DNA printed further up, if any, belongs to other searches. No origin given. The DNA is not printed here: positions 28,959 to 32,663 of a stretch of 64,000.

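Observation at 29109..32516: Single-polypeptide fusion of a Mo/W-bisPGD oxidoreductase with a NifS/IscS-type cysteine desulfurase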

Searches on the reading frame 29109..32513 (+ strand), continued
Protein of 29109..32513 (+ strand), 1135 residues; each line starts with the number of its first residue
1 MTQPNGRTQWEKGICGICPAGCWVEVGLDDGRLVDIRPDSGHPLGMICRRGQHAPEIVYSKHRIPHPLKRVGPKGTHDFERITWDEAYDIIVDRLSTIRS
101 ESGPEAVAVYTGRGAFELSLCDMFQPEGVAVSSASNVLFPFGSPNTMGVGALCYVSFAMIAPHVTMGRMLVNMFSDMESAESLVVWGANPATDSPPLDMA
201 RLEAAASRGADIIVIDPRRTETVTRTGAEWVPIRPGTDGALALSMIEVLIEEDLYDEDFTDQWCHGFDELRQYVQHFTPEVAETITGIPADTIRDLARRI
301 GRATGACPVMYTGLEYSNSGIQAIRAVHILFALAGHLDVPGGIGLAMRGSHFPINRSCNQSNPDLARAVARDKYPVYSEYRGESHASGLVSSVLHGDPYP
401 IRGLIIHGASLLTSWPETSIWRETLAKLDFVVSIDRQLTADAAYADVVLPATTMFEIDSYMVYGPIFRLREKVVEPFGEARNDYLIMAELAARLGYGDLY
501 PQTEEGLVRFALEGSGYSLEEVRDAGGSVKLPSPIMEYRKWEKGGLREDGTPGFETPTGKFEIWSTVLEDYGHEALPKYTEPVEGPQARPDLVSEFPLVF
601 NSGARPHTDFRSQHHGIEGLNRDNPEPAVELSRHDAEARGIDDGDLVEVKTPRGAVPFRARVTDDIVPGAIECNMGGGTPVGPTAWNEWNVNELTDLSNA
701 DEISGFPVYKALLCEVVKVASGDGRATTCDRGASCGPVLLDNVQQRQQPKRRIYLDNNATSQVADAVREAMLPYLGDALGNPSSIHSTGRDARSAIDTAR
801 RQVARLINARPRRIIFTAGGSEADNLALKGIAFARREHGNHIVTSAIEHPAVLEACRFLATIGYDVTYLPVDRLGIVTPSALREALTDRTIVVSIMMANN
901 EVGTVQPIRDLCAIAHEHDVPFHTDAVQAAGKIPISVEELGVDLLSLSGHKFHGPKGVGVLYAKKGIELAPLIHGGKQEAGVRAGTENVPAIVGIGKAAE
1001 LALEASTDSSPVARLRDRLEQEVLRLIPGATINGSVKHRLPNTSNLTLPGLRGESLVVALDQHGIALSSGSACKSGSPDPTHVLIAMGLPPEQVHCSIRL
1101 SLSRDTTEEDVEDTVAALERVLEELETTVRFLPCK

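Call 6: find_homologous_proteins(query=window:29109-32513:+, max_evalue=1e-10)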
Query window:29109-32513:+ (1135 aa): 7240 proteins with E <= 1e-10 among 8000 candidates; the best 120 are listed.
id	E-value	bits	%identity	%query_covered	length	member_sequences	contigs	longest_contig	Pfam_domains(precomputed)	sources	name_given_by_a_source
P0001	0.0e+0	2197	100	85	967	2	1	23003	PF00384.28,PF00266.26,PF01568.28,PF01041.24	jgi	jgi:cysteine desulfurase NifS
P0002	0.0e+0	2100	79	100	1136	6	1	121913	PF00384.28,PF00266.26,PF01568.28,PF01212.28,PF04879.22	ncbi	-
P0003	0.0e+0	2082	78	99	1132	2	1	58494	PF00384.28,PF00266.26,PF01568.28,PF04879.22,PF01041.24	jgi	-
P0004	0.0e+0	2081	78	100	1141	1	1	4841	PF00384.28,PF00266.26,PF01568.28,PF01212.28,PF04879.22,PF01041.24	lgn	-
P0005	0.0e+0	2072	78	100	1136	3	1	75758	PF00384.28,PF00266.26,PF01568.28,PF04879.22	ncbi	-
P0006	0.0e+0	2061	78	100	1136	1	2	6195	PF00384.28,PF00266.26,PF01568.28,PF04879.22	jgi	jgi:cysteine desulfurase NifS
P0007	0.0e+0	2058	79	99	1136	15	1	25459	PF00384.28,PF00266.26,PF01568.28,PF04879.22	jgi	jgi:cysteine desulfurase NifS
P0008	0.0e+0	2056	77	99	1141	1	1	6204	PF00384.28,PF00266.26,PF01568.28,PF01212.28,PF04879.22,PF01041.24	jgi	jgi:cysteine desulfurase NifS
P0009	0.0e+0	2053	77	100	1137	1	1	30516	PF00384.28,PF00266.26,PF01568.28,PF04879.22,PF01041.24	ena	-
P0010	0.0e+0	2049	77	100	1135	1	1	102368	PF00384.28,PF00266.26,PF01568.28,PF04879.22,PF01041.24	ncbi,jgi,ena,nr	ncbi:MAG: aminotransferase class V-fold PLP-dependent enzyme [Gemmatimonadota bacterium]|nr:aminotra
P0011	0.0e+0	2049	77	100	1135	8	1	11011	PF00384.28,PF00266.26,PF01568.28,PF01212.28,PF04879.22,PF01041.24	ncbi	ncbi:MAG: aminotransferase class V-fold PLP-dependent enzyme [Gemmatimonadales bacterium]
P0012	0.0e+0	2048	77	100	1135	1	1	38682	PF00384.28,PF00266.26,PF01568.28,PF04879.22,PF01041.24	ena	-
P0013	0.0e+0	2048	77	100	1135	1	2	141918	PF00384.28,PF00266.26,PF01568.28,PF04879.22,PF01041.24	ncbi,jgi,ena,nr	ncbi:MAG: aminotransferase class V-fold PLP-dependent enzyme [Gemmatimonadota bacterium]|nr:aminotra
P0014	0.0e+0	2046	76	100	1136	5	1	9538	PF00384.28,PF00266.26,PF01568.28,PF04879.22,PF01041.24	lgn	-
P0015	0.0e+0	2045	77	100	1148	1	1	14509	PF00155.28,PF00384.28,PF00266.26,PF01568.28,PF01212.28,PF04879.22,PF01041.24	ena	-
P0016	0.0e+0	2045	77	100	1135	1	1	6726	PF00384.28,PF00266.26,PF01568.28,PF04879.22,PF01041.24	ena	-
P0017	0.0e+0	2044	77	100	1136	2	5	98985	PF00384.28,PF00266.26,PF01568.28,PF04879.22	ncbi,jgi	jgi:cysteine desulfurase NifS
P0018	0.0e+0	2043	77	100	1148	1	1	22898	PF00384.28,PF00266.26,PF01568.28,PF01212.28,PF04879.22,PF01041.24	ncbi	-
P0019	0.0e+0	2042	77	100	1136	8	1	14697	PF00384.28,PF00266.26,PF01568.28,PF01212.28,PF04879.22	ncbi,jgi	jgi:cysteine desulfurase NifS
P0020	0.0e+0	2041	77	99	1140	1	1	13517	PF00384.28,PF00266.26,PF01568.28,PF04879.22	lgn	-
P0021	0.0e+0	2041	77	100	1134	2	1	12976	PF00384.28,PF00266.26,PF01568.28,PF01212.28,PF04879.22,PF01041.24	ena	-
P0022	0.0e+0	2038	76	100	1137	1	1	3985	PF00384.28,PF00266.26,PF01568.28,PF04879.22,PF01041.24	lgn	-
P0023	0.0e+0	2038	77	99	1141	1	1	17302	PF00384.28,PF00266.26,PF01568.28,PF04879.22,PF01041.24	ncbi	ncbi:MAG: IscS subfamily cysteine desulfurase [bacterium]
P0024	0.0e+0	2035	76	100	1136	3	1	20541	PF00384.28,PF00266.26,PF01568.28,PF01212.28,PF04879.22,PF01041.24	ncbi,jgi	jgi:cysteine desulfurase NifS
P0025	0.0e+0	2034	77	99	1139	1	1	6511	PF00384.28,PF00266.26,PF01568.28,PF01212.28,PF04879.22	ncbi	-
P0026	0.0e+0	2029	75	100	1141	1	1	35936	PF00384.28,PF00266.26,PF01568.28,PF01212.28,PF04879.22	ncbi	-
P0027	0.0e+0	2028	77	99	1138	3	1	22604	PF00384.28,PF00266.26,PF01568.28,PF01212.28,PF04879.22,PF01041.24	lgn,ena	-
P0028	0.0e+0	2028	76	99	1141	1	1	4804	PF00384.28,PF00266.26,PF01568.28,PF04879.22,PF01041.24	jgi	jgi:cysteine desulfurase NifS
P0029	0.0e+0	2027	77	99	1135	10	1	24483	PF00384.28,PF00266.26,PF01568.28,PF01212.28,PF04879.22,PF01041.24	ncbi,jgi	jgi:cysteine desulfurase NifS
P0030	0.0e+0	2027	76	100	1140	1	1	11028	PF00384.28,PF00266.26,PF01568.28,PF01212.28,PF04879.22,PF01041.24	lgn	-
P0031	0.0e+0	2026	79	98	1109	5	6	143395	PF00384.28,PF00266.26,PF01568.28,PF01041.24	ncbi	-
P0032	0.0e+0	2025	77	99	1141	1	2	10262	PF00384.28,PF00266.26,PF01568.28,PF01212.28,PF04879.22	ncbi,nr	ncbi:MAG: aminotransferase class V-fold PLP-dependent enzyme [Calditrichaeota bacterium]|nr:MAG: ami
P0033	0.0e+0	2024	76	100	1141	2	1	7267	PF00384.28,PF00266.26,PF01568.28,PF01212.28,PF04879.22,PF01041.24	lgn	-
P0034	0.0e+0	2022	77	99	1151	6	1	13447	PF00384.28,PF00266.26,PF01568.28,PF04879.22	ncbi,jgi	jgi:cysteine desulfurase NifS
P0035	0.0e+0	2022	78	98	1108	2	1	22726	PF00384.28,PF00266.26,PF01568.28,PF01212.28,PF01041.24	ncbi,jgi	jgi:cysteine desulfurase NifS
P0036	0.0e+0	2021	76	99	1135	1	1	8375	PF00384.28,PF00266.26,PF01568.28,PF01212.28,PF04879.22,PF01041.24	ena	-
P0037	0.0e+0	2020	75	100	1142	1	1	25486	PF00384.28,PF00266.26,PF01568.28,PF01212.28,PF04879.22,PF01041.24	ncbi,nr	ncbi:MAG: aminotransferase class V-fold PLP-dependent enzyme [Calditrichaeota bacterium]|nr:MAG: ami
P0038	0.0e+0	2019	76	99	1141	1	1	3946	PF00384.28,PF00266.26,PF01568.28,PF01212.28,PF04879.22,PF01041.24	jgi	jgi:cysteine desulfurase NifS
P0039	0.0e+0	2017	76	100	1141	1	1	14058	PF00384.28,PF00266.26,PF01568.28,PF04879.22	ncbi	ncbi:MAG: IscS subfamily cysteine desulfurase [bacterium]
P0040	0.0e+0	2016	76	99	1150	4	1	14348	PF00384.28,PF00266.26,PF01568.28,PF01212.28,PF04879.22,PF01041.24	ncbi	-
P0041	0.0e+0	2015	75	100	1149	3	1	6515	PF00384.28,PF00266.26,PF01568.28,PF04879.22,PF01041.24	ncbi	-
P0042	0.0e+0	2014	75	100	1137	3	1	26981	PF00384.28,PF00266.26,PF01568.28,PF01212.28,PF04879.22,PF01041.24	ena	-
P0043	0.0e+0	2014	75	100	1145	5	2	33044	PF00384.28,PF00266.26,PF01568.28,PF01212.28,PF04879.22,PF01041.24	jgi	jgi:cysteine desulfurase NifS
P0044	0.0e+0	2013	75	100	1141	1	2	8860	PF00384.28,PF00266.26,PF01568.28,PF04879.22,PF01041.24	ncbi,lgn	ncbi:MAG: IscS subfamily cysteine desulfurase [bacterium]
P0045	0.0e+0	2013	76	100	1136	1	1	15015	PF00384.28,PF00266.26,PF01568.28,PF04879.22,PF01041.24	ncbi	-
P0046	0.0e+0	2012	76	99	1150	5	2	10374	PF00384.28,PF00266.26,PF01568.28,PF04879.22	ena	-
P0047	0.0e+0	2012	76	100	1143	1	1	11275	PF00384.28,PF00266.26,PF01568.28,PF01212.28,PF04879.22,PF01041.24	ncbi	-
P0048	0.0e+0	2010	75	100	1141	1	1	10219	PF00384.28,PF00266.26,PF01568.28,PF04879.22,PF01041.24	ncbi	ncbi:MAG: IscS subfamily cysteine desulfurase [bacterium]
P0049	0.0e+0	2009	76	99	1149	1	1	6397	PF00384.28,PF00266.26,PF01568.28,PF01212.28,PF04879.22,PF01041.24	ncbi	-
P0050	0.0e+0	2006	75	100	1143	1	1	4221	PF00384.28,PF00266.26,PF01568.28,PF01212.28,PF04879.22,PF01041.24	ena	-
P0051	0.0e+0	2005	76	99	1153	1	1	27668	PF00384.28,PF00266.26,PF01568.28,PF01212.28,PF04879.22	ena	-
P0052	0.0e+0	2005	75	100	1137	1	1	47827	PF00384.28,PF00266.26,PF01568.28,PF04879.22,PF01041.24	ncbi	-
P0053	0.0e+0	2001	76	99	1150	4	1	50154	PF00384.28,PF00266.26,PF01568.28,PF04879.22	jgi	jgi:cysteine desulfurase NifS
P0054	0.0e+0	2000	75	100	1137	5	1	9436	PF00384.28,PF00266.26,PF01568.28,PF01212.28,PF04879.22,PF01041.24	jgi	-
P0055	0.0e+0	1999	78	98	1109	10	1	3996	PF00384.28,PF00266.26,PF01568.28,PF01041.24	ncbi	-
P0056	0.0e+0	1999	76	99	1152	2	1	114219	PF00384.28,PF00266.26,PF01568.28,PF01212.28,PF04879.22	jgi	-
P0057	0.0e+0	1999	74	99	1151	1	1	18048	PF00384.28,PF00266.26,PF01568.28,PF04879.22,PF01041.24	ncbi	ncbi:MAG: IscS subfamily cysteine desulfurase [bacterium]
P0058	0.0e+0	1999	75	99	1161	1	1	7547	PF00384.28,PF00266.26,PF01568.28,PF04879.22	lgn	-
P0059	0.0e+0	1997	74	99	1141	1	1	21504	PF00384.28,PF00266.26,PF01568.28,PF01212.28,PF04879.22,PF01041.24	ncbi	-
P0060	0.0e+0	1996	75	100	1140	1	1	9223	PF00384.28,PF00266.26,PF01568.28,PF04879.22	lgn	-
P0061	0.0e+0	1994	74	99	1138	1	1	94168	PF00155.28,PF00384.28,PF00266.26,PF01568.28,PF04879.22,PF01041.24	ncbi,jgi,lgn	-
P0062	0.0e+0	1994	74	99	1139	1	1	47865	PF00384.28,PF00266.26,PF01568.28,PF04879.22,PF01041.24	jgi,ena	-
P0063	0.0e+0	1993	74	99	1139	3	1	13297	PF00384.28,PF00266.26,PF01568.28,PF04879.22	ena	-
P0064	0.0e+0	1993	75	99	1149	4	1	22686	PF00384.28,PF00266.26,PF01568.28,PF01212.28,PF04879.22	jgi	-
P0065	0.0e+0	1993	74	100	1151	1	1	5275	PF00384.28,PF00266.26,PF01568.28,PF01212.28,PF04879.22,PF01041.24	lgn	-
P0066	0.0e+0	1993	74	100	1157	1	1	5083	PF00384.28,PF00266.26,PF01568.28,PF04879.22,PF01041.24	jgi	jgi:cysteine desulfurase NifS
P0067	0.0e+0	1992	75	99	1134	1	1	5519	PF00384.28,PF00266.26,PF01568.28,PF04879.22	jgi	jgi:cysteine desulfurase NifS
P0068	0.0e+0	1990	76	99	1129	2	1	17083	PF00384.28,PF00266.26,PF01568.28,PF01212.28,PF04879.22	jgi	jgi:cysteine desulfurase NifS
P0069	0.0e+0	1990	75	99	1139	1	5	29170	PF00384.28,PF00266.26,PF01568.28,PF01212.28,PF04879.22,PF01041.24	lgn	-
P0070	0.0e+0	1990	75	100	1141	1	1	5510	PF00384.28,PF00266.26,PF01568.28,PF04879.22,PF01041.24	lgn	-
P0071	0.0e+0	1989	75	99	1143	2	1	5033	PF00384.28,PF00266.26,PF01568.28,PF04879.22,PF01041.24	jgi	jgi:cysteine desulfurase NifS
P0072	0.0e+0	1985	76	99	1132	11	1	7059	PF00384.28,PF00266.26,PF01568.28,PF01212.28,PF04879.22,PF01041.24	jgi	jgi:cysteine desulfurase NifS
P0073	0.0e+0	1983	74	100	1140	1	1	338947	PF00384.28,PF00266.26,PF01568.28,PF04879.22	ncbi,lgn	-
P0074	0.0e+0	1980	75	99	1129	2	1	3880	PF00384.28,PF00266.26,PF01568.28,PF04879.22,PF01041.24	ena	-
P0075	0.0e+0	1980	74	100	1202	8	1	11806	PF00384.28,PF00266.26,PF01568.28,PF04879.22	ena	-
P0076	0.0e+0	1980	74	99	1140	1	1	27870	PF00384.28,PF00266.26,PF01568.28,PF04879.22,PF01041.24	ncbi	ncbi:MAG: aminotransferase class V-fold PLP-dependent enzyme [bacterium]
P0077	0.0e+0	1979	74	99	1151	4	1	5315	PF00384.28,PF00266.26,PF01568.28,PF01212.28,PF04879.22,PF01041.24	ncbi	-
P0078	0.0e+0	1978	74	100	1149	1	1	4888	PF00384.28,PF00266.26,PF01568.28,PF04879.22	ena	-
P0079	0.0e+0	1975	75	99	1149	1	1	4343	PF00384.28,PF00266.26,PF01568.28,PF01212.28,PF04879.22,PF01041.24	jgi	jgi:cysteine desulfurase NifS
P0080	0.0e+0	1975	74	100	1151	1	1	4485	PF00384.28,PF00266.26,PF01568.28,PF04879.22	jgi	jgi:cysteine desulfurase NifS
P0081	0.0e+0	1975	74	100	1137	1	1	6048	PF00384.28,PF00266.26,PF01568.28,PF01212.28,PF04879.22,PF01041.24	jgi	jgi:cysteine desulfurase NifS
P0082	0.0e+0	1975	75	99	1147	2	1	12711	PF00384.28,PF00266.26,PF01568.28,PF04879.22,PF01041.24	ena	-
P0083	0.0e+0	1974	77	96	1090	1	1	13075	PF00384.28,PF00266.26,PF01568.28,PF01041.24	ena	-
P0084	0.0e+0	1973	73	100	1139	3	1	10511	PF00384.28,PF00266.26,PF01568.28,PF04879.22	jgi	jgi:cysteine desulfurase NifS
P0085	0.0e+0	1973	73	100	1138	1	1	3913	PF00384.28,PF00266.26,PF01568.28,PF04879.22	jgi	-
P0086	0.0e+0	1973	74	100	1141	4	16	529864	PF00384.28,PF00266.26,PF01568.28,PF04879.22,PF01041.24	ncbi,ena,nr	ncbi:MAG: IscS subfamily cysteine desulfurase [Deferribacteres bacterium]|nr:IscS subfamily cysteine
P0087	0.0e+0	1973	74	99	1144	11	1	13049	PF00384.28,PF00266.26,PF01568.28,PF04879.22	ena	-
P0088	0.0e+0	1972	75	99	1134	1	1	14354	PF00384.28,PF00266.26,PF01568.28,PF04879.22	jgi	jgi:cysteine desulfurase NifS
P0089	0.0e+0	1972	73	100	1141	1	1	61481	PF00384.28,PF00266.26,PF01568.28,PF04879.22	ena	-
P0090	0.0e+0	1972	74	100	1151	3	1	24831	PF00384.28,PF00266.26,PF01568.28,PF01212.28,PF04879.22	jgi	jgi:cysteine desulfurase NifS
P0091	0.0e+0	1972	74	100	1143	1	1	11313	PF00384.28,PF00266.26,PF01568.28,PF04879.22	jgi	-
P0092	0.0e+0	1971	74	99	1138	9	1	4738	PF00384.28,PF00266.26,PF01568.28,PF04879.22,PF01041.24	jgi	jgi:cysteine desulfurase NifS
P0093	0.0e+0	1971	74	100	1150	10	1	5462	PF00384.28,PF00266.26,PF01568.28,PF01212.28,PF04879.22,PF01041.24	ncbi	ncbi:MAG: IscS subfamily cysteine desulfurase [Acidiferrobacterales bacterium]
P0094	0.0e+0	1971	74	100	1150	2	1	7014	PF00384.28,PF00266.26,PF01568.28,PF04879.22,PF01041.24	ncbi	ncbi:MAG: IscS subfamily cysteine desulfurase [Gammaproteobacteria bacterium]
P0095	0.0e+0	1971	73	100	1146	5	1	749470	PF00384.28,PF00266.26,PF01568.28,PF01212.28,PF04879.22,PF01041.24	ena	-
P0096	0.0e+0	1970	74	99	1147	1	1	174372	PF00384.28,PF00266.26,PF01568.28,PF04879.22,PF01041.24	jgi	jgi:cysteine desulfurase NifS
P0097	0.0e+0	1970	75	99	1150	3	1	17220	PF00384.28,PF00266.26,PF01568.28,PF04879.22,PF01041.24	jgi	jgi:cysteine desulfurase NifS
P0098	0.0e+0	1970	74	99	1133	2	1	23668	PF00384.28,PF00266.26,PF01568.28,PF01212.28,PF04879.22,PF01041.24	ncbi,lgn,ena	-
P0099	0.0e+0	1969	74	99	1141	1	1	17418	PF00384.28,PF00266.26,PF01568.28,PF04879.22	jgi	-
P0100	0.0e+0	1969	73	100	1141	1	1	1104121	PF00384.28,PF00266.26,PF01568.28,PF04879.22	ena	-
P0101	0.0e+0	1969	73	100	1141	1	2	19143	PF00384.28,PF00266.26,PF01568.28,PF04879.22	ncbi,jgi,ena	-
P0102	0.0e+0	1968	75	99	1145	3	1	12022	PF00384.28,PF00266.26,PF01568.28,PF01212.28,PF04879.22,PF01041.24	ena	-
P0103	0.0e+0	1968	75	99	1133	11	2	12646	PF00384.28,PF00266.26,PF01568.28,PF04879.22,PF01041.24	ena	-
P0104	0.0e+0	1968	74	99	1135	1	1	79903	PF00384.28,PF00266.26,PF01568.28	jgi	jgi:cysteine desulfurase NifS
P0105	0.0e+0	1968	75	99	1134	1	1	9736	PF00384.28,PF00266.26,PF01568.28,PF04879.22,PF01041.24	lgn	-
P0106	0.0e+0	1968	75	99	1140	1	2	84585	PF00384.28,PF00266.26,PF01568.28,PF04879.22,PF01041.24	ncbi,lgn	-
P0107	0.0e+0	1966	73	99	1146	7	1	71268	PF00384.28,PF00266.26,PF01568.28,PF01212.28,PF04879.22,PF01041.24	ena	-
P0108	0.0e+0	1966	74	100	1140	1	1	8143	PF00384.28,PF00266.26,PF01568.28,PF04879.22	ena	-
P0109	0.0e+0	1966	73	100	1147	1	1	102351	PF00384.28,PF00266.26,PF01568.28,PF01212.28,PF04879.22,PF01041.24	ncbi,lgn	-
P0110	0.0e+0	1966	74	99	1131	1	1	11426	PF00384.28,PF00266.26,PF01568.28,PF04879.22,PF01041.24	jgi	jgi:cysteine desulfurase NifS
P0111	0.0e+0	1965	74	99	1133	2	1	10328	PF00384.28,PF00266.26,PF01568.28,PF04879.22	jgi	jgi:cysteine desulfurase NifS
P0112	0.0e+0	1965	73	100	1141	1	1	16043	PF00384.28,PF00266.26,PF01568.28,PF04879.22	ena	-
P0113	0.0e+0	1965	74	99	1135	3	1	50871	PF00384.28,PF00266.26,PF01568.28,PF04879.22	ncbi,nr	ncbi:MAG: aminotransferase class V-fold PLP-dependent enzyme [Calditrichaeota bacterium]|nr:MAG: ami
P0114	0.0e+0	1964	74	99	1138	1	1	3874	PF00384.28,PF00266.26,PF01568.28,PF01212.28,PF04879.22,PF01041.24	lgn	-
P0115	0.0e+0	1964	74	100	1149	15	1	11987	PF00384.28,PF00266.26,PF01568.28,PF04879.22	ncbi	-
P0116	0.0e+0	1964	73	99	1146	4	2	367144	PF00384.28,PF00266.26,PF01568.28,PF01212.28,PF04879.22,PF01041.24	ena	-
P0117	0.0e+0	1964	75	99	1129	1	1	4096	PF00384.28,PF00266.26,PF01568.28,PF01212.28,PF04879.22,PF01041.24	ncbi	ncbi:MAG: IscS subfamily cysteine desulfurase, partial [bacterium]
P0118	0.0e+0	1963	73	100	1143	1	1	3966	PF00384.28,PF00266.26,PF01568.28,PF04879.22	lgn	-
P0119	0.0e+0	1963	73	100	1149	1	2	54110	PF00384.28,PF00266.26,PF01568.28,PF04879.22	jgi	-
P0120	0.0e+0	1962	73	99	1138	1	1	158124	PF00384.28,PF00266.26,PF01568.28,PF04879.22,PF01041.24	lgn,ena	-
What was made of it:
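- On NifS (TIGR03402) / IscS equivalogs as stand-alone Fe-S assembly desulfurases: Database names such as 'IscS subfamily cysteine desulfurase' (call 6) under-describe the protein.
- Checked: No hidden stop or frameshift: >100 independent full-length proteins of 1129-1161 aa at 73-79% identity from NCBI, JGI, ENA and Logan assemblies (call 6).
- More than 100 independent full-length fusions from different assemblies and pipelines (call 6).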
